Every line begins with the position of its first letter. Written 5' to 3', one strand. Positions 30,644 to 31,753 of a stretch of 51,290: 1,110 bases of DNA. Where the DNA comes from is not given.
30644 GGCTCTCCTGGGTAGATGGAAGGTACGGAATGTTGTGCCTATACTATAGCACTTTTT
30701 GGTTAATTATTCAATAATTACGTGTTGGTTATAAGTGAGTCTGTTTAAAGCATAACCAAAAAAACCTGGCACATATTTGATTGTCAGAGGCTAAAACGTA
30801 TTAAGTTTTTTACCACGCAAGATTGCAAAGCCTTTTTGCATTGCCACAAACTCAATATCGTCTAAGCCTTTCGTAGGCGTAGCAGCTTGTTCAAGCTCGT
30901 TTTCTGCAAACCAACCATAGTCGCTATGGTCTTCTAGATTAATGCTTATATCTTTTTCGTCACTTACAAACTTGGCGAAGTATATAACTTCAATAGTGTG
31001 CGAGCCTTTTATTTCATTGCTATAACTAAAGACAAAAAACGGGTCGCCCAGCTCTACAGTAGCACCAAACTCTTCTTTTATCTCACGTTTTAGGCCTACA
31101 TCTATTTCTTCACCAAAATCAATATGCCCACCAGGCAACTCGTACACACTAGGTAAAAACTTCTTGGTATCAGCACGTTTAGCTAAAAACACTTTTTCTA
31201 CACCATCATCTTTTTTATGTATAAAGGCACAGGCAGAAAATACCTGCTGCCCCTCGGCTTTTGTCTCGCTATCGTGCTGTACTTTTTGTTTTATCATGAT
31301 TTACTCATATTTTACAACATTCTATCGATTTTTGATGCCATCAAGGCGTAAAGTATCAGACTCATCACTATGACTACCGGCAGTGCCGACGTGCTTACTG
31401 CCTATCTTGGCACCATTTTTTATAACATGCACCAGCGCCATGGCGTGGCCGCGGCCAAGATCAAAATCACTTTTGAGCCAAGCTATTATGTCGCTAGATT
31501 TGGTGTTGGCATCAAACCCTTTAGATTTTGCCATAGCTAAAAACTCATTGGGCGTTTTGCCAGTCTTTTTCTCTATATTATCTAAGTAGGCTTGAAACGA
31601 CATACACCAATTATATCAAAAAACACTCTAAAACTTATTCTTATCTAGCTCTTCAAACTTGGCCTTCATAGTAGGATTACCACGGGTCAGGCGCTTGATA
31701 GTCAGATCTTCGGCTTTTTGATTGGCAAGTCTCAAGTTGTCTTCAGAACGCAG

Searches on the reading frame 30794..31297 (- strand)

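Call 3: search_protein_families(library=pfam, proteins=[window:30794-31297:-], max_evalue=0.01)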
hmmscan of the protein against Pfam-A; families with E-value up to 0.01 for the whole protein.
window:30794-31297:- (168 aa): 2 families
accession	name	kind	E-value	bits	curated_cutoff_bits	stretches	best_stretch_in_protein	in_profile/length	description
PF00293.34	NUDIX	-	1.6e-13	51.2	21.1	1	23-138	7-119/134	NUDIX domain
PF14815.12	NUDIX_4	-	0.00019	21.7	35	1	34-142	10-105/113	NUDIX domain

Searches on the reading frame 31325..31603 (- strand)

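Call 3: search_protein_families(library=pfam, proteins=[window:31325-31603:-], max_evalue=0.01)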
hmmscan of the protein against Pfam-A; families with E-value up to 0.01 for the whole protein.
window:31325-31603:- (93 aa): 1 family
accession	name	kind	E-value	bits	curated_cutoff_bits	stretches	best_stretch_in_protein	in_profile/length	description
PF14117.11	DUF4287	-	2.3e-24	85.6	27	1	2-62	1-59/60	Domain of unknown function (DUF4287)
